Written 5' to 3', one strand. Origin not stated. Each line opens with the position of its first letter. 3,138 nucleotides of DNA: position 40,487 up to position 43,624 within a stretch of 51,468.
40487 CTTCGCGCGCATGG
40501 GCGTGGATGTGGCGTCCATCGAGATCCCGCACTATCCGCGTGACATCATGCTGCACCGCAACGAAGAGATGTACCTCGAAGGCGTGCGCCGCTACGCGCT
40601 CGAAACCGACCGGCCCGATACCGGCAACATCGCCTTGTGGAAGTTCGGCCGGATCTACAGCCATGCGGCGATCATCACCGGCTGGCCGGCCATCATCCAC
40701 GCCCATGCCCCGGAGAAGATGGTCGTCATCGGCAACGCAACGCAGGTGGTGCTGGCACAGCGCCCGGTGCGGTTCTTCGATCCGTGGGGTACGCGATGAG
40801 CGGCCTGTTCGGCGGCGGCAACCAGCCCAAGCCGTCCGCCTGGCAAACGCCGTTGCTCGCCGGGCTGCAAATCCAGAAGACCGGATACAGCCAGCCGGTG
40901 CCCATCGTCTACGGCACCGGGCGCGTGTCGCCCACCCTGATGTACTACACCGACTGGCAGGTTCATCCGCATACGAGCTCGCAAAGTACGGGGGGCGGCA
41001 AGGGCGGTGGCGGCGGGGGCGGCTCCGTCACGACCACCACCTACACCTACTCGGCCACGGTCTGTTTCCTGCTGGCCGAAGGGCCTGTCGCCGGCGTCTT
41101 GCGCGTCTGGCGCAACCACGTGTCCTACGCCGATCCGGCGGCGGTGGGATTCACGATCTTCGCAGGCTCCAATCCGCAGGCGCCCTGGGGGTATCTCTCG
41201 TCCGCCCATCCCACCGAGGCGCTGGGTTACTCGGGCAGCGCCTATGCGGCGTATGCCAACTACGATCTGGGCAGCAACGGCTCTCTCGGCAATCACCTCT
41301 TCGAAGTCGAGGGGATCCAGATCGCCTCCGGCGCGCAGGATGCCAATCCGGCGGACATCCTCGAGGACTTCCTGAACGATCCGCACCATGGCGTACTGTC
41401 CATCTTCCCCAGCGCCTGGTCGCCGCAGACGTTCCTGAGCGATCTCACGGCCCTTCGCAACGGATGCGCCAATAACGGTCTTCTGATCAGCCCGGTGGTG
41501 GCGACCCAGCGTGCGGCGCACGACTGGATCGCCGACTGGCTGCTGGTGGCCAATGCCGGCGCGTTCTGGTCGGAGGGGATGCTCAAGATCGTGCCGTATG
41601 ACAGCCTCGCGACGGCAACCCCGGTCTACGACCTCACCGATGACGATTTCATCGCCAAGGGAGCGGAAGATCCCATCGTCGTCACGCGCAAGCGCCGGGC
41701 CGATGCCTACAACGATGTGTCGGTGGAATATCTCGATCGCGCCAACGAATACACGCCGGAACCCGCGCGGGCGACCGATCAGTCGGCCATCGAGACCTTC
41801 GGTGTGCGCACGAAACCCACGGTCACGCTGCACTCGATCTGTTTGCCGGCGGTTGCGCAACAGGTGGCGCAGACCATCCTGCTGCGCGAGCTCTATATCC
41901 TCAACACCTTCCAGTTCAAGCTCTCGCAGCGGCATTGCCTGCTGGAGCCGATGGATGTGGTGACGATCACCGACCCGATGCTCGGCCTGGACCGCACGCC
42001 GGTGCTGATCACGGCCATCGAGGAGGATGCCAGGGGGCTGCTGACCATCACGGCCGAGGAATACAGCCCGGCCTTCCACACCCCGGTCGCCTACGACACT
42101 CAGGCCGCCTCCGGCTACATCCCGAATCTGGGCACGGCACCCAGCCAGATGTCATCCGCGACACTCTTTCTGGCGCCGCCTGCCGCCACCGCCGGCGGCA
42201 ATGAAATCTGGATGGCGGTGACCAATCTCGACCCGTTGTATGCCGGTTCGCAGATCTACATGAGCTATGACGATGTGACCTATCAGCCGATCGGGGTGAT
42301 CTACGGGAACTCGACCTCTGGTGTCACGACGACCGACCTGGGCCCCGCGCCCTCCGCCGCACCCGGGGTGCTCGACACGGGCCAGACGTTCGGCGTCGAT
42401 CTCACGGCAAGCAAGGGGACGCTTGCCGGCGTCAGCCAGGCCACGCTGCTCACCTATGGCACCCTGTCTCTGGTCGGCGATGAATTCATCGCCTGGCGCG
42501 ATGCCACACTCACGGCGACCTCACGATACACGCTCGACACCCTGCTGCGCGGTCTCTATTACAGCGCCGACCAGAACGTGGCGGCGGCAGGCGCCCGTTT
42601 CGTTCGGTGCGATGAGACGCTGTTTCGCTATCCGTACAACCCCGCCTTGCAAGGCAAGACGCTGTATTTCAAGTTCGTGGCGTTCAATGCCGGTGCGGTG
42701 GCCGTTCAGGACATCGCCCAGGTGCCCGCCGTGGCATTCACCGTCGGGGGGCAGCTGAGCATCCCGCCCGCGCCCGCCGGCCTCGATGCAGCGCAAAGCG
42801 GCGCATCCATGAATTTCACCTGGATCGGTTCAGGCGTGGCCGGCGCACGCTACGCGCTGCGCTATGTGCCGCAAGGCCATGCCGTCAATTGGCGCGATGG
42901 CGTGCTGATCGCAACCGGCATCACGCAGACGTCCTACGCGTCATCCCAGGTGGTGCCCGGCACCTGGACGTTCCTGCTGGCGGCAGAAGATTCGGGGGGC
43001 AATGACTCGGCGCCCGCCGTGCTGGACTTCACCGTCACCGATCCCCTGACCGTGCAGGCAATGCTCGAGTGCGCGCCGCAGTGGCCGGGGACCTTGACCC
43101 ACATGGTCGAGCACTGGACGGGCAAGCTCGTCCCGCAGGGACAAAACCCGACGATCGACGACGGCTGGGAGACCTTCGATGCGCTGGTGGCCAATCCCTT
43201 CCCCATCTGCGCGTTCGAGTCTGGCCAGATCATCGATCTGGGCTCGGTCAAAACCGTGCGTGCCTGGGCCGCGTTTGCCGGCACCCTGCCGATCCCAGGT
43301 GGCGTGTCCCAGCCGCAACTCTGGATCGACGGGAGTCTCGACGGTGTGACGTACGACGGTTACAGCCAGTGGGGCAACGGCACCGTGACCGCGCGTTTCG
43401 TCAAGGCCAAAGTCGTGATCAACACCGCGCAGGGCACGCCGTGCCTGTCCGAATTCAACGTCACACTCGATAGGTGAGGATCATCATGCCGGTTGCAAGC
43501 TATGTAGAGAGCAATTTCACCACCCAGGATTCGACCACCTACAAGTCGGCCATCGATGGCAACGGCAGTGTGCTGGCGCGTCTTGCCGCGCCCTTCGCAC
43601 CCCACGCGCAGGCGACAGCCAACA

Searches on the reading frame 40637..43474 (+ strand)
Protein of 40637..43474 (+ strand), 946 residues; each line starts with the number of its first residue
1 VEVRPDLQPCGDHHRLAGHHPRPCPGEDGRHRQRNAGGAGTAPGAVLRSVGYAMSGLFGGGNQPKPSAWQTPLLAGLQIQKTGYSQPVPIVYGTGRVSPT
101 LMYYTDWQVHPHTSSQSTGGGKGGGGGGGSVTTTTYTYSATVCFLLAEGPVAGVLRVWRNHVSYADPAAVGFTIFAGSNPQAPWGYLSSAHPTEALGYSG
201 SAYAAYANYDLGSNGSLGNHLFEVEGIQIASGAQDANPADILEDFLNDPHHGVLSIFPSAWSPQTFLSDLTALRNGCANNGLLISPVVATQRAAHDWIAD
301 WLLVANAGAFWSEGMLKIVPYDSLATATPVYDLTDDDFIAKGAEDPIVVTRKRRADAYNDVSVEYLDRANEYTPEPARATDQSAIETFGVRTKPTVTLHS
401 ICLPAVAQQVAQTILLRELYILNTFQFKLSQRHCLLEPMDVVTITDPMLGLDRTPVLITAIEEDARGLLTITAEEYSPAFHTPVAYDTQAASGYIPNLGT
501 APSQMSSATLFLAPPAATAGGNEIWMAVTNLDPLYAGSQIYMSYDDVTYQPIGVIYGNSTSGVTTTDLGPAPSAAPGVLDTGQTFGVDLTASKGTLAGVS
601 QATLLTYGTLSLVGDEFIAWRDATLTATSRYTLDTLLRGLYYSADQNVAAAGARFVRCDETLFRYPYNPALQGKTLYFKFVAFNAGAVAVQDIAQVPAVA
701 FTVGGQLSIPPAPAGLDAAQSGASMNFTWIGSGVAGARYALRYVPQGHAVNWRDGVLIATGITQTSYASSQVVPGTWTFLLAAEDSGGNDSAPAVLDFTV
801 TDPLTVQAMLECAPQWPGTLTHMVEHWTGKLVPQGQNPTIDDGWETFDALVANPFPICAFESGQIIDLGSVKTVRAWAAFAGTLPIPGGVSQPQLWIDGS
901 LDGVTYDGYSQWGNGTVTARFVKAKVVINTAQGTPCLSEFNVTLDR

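Call 53: search_protein_families(library=phrogs, proteins=[window:40637-43474:+], max_evalue=0.00001)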
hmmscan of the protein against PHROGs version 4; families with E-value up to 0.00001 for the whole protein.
window:40637-43474:+ (946 aa): 4 families
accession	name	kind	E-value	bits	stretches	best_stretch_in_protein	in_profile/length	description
phrog_1101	-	tail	1.5e-90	305.7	1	54-716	15-686/1405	tail protein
phrog_4271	-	tail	8e-45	154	2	290-731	787-1220/1309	tail protein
phrog_31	-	tail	2.3e-17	63.1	1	287-454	590-749/1565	central tail fiber J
phrog_17995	-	unknown function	1.9e-16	61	1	584-735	24-172/332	-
